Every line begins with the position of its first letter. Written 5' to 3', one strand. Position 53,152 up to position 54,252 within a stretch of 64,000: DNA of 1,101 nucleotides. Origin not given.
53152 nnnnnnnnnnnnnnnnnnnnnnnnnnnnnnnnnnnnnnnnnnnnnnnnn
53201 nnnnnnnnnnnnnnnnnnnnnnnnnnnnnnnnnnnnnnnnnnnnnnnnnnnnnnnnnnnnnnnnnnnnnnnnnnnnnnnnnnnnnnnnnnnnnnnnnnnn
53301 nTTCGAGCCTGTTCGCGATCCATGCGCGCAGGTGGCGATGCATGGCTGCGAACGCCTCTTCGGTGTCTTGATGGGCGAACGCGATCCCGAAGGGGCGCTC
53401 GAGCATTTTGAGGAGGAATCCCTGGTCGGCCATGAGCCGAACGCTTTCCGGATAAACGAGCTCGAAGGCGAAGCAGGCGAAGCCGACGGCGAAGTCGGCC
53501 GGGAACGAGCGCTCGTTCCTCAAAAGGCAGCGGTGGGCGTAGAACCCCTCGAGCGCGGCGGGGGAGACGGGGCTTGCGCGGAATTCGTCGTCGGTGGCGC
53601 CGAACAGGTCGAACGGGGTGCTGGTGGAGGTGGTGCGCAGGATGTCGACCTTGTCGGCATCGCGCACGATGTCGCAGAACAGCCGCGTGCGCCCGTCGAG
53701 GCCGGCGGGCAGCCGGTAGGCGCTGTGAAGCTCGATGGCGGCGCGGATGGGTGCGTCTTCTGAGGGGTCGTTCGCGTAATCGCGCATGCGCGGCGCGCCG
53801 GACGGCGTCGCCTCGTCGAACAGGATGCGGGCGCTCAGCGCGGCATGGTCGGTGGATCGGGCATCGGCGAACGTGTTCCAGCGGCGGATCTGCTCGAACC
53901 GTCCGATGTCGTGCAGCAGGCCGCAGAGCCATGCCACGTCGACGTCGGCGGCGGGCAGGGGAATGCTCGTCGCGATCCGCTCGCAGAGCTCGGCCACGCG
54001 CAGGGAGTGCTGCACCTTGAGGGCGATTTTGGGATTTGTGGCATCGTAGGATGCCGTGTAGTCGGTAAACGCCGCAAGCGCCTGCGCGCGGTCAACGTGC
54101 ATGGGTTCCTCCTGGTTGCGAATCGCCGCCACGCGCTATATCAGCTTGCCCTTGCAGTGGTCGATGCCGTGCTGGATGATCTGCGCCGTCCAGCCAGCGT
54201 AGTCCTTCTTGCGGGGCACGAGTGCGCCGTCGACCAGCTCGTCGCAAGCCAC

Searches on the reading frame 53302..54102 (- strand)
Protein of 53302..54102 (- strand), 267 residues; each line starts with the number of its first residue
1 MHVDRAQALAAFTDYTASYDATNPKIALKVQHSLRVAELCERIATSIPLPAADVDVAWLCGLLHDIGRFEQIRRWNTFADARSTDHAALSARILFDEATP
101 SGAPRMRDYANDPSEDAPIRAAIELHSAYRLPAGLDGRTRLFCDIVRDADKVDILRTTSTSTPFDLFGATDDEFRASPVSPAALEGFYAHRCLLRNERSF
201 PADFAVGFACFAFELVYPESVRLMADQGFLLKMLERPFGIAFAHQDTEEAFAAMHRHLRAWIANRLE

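Call 24: find_homologous_proteins(query=window:53302-54102:-)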
Query seq(267 aa) (267 aa): 1917 proteins with E <= 0.001 among 4151 candidates; the best 120 are listed.
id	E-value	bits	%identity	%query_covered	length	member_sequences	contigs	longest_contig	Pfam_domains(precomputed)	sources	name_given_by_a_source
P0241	3.1e-95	337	44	98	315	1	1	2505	PF08668.19,PF01966.29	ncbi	-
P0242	7.5e-88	313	56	100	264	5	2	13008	PF01966.29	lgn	-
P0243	9.7e-88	312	56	98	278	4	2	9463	PF01966.29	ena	-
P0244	4.0e-87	310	55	99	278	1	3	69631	PF01966.29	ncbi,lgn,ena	-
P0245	6.2e-86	306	55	100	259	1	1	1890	PF01966.29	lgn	-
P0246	2.3e-85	304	55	100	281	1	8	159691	PF01966.29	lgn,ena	-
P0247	3.0e-84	301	55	98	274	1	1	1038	PF01966.29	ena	-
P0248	3.1e-84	301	54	100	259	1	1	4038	PF01966.29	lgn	-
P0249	4.8e-84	300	53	100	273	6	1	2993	PF01966.29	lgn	-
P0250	7.0e-84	300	53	100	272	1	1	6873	PF08668.19,PF01966.29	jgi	-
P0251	9.0e-84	299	54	99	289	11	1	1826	PF01966.29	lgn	-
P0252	3.4e-83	297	53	100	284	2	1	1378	PF01966.29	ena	-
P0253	4.4e-83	297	53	98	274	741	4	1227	PF01966.29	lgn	-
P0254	4.9e-83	297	52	100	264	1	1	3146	PF01966.29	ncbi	ncbi:MAG: HD domain-containing protein [Gemmiger sp.]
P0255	5.5e-83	297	54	97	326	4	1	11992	PF01966.29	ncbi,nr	ncbi:MAG: HD domain-containing protein [Parolsenella sp.]|nr:HD domain-containing protein [Parolsene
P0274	2.1e-81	291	55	99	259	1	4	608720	PF01966.29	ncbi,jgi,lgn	ncbi:MAG: HD domain-containing protein [Eggerthellaceae bacterium]|jgi:putative nucleotidyltransfera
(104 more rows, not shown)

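Call 26: find_encoding_contigs(protein=P0274, flank=7000, max_places=3)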
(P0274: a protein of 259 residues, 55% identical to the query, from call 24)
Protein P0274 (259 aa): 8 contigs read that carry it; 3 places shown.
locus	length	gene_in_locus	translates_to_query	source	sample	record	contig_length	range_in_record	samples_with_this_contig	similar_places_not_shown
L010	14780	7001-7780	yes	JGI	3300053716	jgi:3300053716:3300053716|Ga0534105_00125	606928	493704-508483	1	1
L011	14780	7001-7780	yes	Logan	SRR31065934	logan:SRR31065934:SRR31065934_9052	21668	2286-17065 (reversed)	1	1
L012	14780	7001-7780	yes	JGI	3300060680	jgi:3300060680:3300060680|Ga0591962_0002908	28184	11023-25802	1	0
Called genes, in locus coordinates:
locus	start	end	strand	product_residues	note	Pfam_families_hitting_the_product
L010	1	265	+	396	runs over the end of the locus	PF03600:CitMHS, PF00939:Na_sulph_symp (weak)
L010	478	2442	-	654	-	PF07690:MFS_1, PF00571:CBS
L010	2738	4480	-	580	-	PF08238:Sel1 (faint)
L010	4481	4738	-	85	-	-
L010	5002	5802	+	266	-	PF00753:Lactamase_B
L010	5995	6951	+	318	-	PF01430:HSP33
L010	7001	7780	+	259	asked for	PF01966:HD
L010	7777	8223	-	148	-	PF01981:PTH2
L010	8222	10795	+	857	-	PF00982:Glyco_transf_20, PF02358:Trehalose_PPase, PF08282:Hydrolase_3 (faint)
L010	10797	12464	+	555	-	PF00128:Alpha-amylase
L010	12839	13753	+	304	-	PF00291:PALP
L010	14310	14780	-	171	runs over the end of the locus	PF00210:Ferritin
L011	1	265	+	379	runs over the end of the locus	PF00939:Na_sulph_symp (weak), PF03600:CitMHS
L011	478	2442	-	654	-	PF07690:MFS_1, PF00571:CBS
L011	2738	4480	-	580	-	PF08238:Sel1 (faint)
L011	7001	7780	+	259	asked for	PF01966:HD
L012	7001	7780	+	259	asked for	PF01966:HD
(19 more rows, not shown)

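Call 27: find_encoding_contigs(protein=P0244, flank=7000, max_places=3)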
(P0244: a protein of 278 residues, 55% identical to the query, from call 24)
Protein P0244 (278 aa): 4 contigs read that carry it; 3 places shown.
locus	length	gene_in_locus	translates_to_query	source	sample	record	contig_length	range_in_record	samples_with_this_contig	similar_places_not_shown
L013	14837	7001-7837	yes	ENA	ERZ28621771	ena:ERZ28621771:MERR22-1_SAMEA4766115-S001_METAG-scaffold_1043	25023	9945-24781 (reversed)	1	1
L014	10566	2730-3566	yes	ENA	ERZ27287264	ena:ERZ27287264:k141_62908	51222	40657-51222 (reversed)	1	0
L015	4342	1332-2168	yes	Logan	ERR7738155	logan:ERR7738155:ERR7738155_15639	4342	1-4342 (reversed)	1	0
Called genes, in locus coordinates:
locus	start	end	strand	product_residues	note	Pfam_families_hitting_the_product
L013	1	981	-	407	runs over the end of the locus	?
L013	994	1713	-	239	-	-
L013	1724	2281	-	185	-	-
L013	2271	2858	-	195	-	PF10502:Peptidase_S26 (faint)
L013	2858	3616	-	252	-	-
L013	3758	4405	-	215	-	-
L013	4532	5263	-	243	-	-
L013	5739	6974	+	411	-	PF02661:Fic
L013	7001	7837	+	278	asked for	PF01966:HD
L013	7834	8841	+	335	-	PF00710:Asparaginase, PF17763:Asparaginase_C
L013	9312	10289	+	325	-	PF04392:ABC_sub_bind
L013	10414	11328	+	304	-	PF02653:BPD_transp_2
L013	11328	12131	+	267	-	PF00005:ABC_tran, PF02463:SMC_N (weak), PF13304:AAA_21 (faint)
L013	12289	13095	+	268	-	PF12728:HTH_17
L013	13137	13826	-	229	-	PF01569:PAP2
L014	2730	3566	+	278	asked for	PF01966:HD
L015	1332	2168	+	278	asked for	PF01966:HD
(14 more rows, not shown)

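Call 47: search_solved_structures(query=window:53302-54102:-, max_evalue=1, show_alignments=2)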
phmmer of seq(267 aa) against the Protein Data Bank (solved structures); distinct sequences matched with E-value up to 1: 0.

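Call 51: search_solved_structures(query=A2, max_evalue=1, show_alignments=2)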
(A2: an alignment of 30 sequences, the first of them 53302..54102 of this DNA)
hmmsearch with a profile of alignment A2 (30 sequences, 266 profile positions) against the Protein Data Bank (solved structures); distinct sequences matched with E-value up to 1: 9.
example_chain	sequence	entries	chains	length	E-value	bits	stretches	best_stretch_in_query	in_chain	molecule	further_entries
6e9z_B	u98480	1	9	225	3.1e-05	26.9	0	6-50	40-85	DHF119 filament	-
6e9t_B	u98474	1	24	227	0.00019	24.3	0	6-49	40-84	DHF58 filament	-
6e9v_Q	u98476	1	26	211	0.0006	22.7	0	8-51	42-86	DHF79 filament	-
5cwm_A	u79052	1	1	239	0.0015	21.4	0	23-52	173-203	Designed helical repeat protein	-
4mcw_A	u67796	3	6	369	0.13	15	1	31-68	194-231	Metal dependent phosphohydrolase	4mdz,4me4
2pq7_A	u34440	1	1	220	0.14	14.9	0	29-68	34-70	Predicted HD superfamily hydrolase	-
2hek_A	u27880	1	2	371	0.16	14.8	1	30-67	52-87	Hypothetical protein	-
5z7c_A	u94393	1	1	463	0.31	13.8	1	31-69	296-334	3'3'-cGAMP-specific phosphodiesterase 3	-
2qgs_A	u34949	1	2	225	0.39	13.5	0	107-162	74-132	Protein SE1688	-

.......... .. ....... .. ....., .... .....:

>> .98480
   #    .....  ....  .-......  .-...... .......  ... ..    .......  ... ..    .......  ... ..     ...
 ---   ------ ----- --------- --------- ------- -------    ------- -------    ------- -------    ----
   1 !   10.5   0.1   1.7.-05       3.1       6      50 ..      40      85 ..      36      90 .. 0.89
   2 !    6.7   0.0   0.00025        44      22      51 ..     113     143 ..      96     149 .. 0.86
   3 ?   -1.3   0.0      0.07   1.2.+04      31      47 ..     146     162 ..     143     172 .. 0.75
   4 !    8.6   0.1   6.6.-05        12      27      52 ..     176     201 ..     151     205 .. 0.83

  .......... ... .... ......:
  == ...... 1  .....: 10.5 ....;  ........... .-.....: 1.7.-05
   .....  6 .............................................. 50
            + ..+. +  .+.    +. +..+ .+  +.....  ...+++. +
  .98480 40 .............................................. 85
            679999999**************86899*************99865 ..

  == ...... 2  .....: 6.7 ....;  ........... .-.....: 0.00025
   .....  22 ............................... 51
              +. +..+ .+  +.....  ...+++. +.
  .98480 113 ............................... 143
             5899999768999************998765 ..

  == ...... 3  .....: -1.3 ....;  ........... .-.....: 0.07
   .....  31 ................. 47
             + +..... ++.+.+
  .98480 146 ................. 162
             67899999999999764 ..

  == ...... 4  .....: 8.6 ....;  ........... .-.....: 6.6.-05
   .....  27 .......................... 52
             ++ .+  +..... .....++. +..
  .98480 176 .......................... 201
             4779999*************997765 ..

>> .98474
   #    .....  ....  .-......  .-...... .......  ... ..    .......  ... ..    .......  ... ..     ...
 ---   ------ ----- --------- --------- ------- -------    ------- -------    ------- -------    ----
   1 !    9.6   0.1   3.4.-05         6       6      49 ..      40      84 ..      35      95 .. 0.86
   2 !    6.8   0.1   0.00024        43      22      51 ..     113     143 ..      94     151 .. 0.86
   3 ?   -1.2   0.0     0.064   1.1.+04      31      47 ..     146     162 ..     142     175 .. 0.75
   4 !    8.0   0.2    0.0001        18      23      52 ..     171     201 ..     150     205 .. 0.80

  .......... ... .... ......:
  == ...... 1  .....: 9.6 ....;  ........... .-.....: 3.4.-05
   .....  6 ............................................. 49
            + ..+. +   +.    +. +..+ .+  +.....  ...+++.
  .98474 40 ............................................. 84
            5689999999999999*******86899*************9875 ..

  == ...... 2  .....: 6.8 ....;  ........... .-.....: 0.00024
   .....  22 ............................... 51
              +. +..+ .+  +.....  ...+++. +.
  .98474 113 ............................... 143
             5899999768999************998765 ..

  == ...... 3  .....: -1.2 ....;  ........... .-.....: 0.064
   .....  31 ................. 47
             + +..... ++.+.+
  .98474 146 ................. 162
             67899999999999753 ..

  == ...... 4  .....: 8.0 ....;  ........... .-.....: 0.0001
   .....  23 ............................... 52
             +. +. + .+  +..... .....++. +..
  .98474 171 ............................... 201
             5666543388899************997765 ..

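Call 60: predict_structure(alignment_id=A2)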
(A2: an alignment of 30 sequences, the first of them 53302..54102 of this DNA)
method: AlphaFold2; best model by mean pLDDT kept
length: 267 residues; sequences in the alignment: 30
mean_pLDDT: 94.8   pTM: 0.91
mean pLDDT of the five models: 94.8, 94.5, 94.2, 93.9, 93.6
residues with pLDDT >= 90: 233; 70-90: 34; 50-70: 0; < 50: 0
segments of 3 or more residues with pLDDT < 50: none
pLDDT, mean of each block of 10 residues (from residue 1): 96 95 91 98 98 98 97 93 96 94 92 97 94 96 98 91 89 97 98 92 95 95 92 90 96 97 94
secondary structure, 60 per line:
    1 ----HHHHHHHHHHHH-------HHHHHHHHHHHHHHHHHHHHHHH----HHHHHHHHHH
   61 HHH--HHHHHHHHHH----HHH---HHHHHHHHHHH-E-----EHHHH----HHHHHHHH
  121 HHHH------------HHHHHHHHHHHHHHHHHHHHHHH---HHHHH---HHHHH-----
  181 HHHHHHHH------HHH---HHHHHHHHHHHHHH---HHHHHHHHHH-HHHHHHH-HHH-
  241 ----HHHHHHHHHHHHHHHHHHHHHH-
elements in order: H5-16 H24-46 H51-63 H66-75 H86-96 H105-108 H113-124 H137-159 H163-167 H171-175 H181-188 H201-214 H218-227 H229-235 H245-266

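Call 63: fold_search(model_id=the predicted structure, library=pdb)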
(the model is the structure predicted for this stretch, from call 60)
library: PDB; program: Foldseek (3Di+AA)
matches with E <= 10: 393; with E <= 0.001: 0
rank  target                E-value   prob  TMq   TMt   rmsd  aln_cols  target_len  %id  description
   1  7tu4_C                3.9e-02  0.97  0.34  0.22  14.7       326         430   10  Structure of the L. blandensis dGTPase del55-58 mutant bound to Mn (released 2022-06-01)
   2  2flo_B                5.8e-02  1.00  0.36  0.21   9.8       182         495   14  Crystal structure of exopolyphosphatase (PPX) from E. coli O157:H7 (released 2006-06-06)
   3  4r8z_A                1.6e-01  0.92  0.36  0.43  12.4       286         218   18  Crystal Structure of PA4781 HD-GYP domain from Pseudomonas aeruginosa at 2.2A resolution showing a bi-metallic Ni ion  (released 2015-03-04)
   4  9qzk_A                1.6e-01  0.90  0.30  0.18  11.8       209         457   14  SadB of Pseudomonas aeruginosa (released 2025-05-28)
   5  4mcw_A                1.8e-01  0.97  0.39  0.30   9.3       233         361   14  Crystal structure of a HD-GYP domain (a cyclic-di-GMP phosphodiesterase) containing a tri-nuclear metal centre (released 2014-02-19)
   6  6pbz_C                1.8e-01  1.00  0.35  0.21   5.4       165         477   13  Crystal structure of Escherichia coli GppA (released 2019-11-20)
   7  7tu5_A                2.0e-01  0.63  0.29  0.20  16.3       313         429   12  Structure of the L. blandensis dGTPase in the apo form (released 2022-06-01)
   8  6pc1_B                2.1e-01  1.00  0.34  0.20   5.7       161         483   11  Crystal structure of Helicobacter pylori PPX/GppA (E143A) in complex with ppGpp (released 2019-11-20)
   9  4mcw_B                2.2e-01  0.97  0.40  0.31   8.4       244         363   12  Crystal structure of a HD-GYP domain (a cyclic-di-GMP phosphodiesterase) containing a tri-nuclear metal centre (released 2014-02-19)
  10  6pc0_A                2.3e-01  1.00  0.34  0.20   5.9       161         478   11  Crystal structure of Helicobacter pylori PPX/GppA (released 2019-11-20)
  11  6pbz_A                2.4e-01  1.00  0.36  0.21   5.5       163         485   13  Crystal structure of Escherichia coli GppA (released 2019-11-20)
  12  6pc0_B                2.4e-01  0.99  0.33  0.20   5.2       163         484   10  Crystal structure of Helicobacter pylori PPX/GppA (released 2019-11-20)
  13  6pwy_A                2.5e-01  0.66  0.34  0.20  19.2       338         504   14  Structure of C. elegans ZK177.8, SAMHD1 ortholog (released 2020-07-29)
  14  4k10_A                2.5e-01  0.21  0.22  0.18  16.2       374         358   14  Crystal Structure of Leshmaniasis major Farnesyl diphosphate synthase in complex with 3-FLUORO-1-(2-HYDROXY-2,2-DIPHOS (released 2014-04-02)
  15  6pbz_D                2.6e-01  1.00  0.36  0.22   5.1       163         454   12  Crystal structure of Escherichia coli GppA (released 2019-11-20)
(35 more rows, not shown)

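Call 77: find_related_loci(query=A2, collection=metagenome_contigs, flank=4000)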
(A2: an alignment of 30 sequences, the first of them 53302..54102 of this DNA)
Query A2 (267 aa) in metagenome_contigs; peptide patterns used: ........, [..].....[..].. (x = any residue, [..] = any of these).
600 stretches matched a pattern (row limit reached: there are more); 517 encode a relative of the query (tblastn E <= 1e-3); the best 80 are kept; 80 distinct loci.
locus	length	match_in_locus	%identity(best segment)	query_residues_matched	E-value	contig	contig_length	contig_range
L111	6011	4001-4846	69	1-267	5e-129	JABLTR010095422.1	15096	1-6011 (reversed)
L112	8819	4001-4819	52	1-262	2e-88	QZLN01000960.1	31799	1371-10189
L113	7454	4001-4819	54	3-262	1e-87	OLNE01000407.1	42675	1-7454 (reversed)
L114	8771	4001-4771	52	1-267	2e-87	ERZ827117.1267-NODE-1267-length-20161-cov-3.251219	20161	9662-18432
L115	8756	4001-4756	51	1-262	2e-86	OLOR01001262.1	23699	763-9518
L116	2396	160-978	52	1-262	2e-89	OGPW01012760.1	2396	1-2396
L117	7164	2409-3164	51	1-262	1e-86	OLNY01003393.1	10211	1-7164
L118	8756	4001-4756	51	1-262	2e-86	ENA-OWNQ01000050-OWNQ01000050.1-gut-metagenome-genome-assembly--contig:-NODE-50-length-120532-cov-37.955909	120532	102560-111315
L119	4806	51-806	51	1-262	1e-86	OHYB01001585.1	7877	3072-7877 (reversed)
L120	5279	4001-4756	51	1-262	1e-86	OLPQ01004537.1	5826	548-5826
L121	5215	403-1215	53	1-262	2e-86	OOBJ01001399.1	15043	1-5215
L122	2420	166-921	50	1-262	6e-88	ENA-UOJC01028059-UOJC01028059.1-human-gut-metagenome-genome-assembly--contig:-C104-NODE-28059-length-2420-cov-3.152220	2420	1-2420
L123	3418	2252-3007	51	1-262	5e-86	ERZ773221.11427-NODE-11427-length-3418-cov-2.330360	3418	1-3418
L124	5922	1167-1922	51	1-262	1e-85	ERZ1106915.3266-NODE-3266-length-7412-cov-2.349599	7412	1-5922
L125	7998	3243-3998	51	1-262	1e-85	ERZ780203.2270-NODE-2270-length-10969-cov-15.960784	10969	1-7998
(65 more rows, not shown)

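Call 84: search_protein_families(library=ncbifam, proteins=[window:53302-54102:-], max_evalue=0.00001)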
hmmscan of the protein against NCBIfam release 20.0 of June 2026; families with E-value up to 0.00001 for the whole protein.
window:53302-54102:- (267 aa): 1 family
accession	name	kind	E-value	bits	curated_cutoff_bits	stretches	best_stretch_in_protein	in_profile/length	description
TIGR00277.1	HDIG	domain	1.5e-09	37.6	27.6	1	30-94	6-65/84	HDIG domain-containing metalloprotein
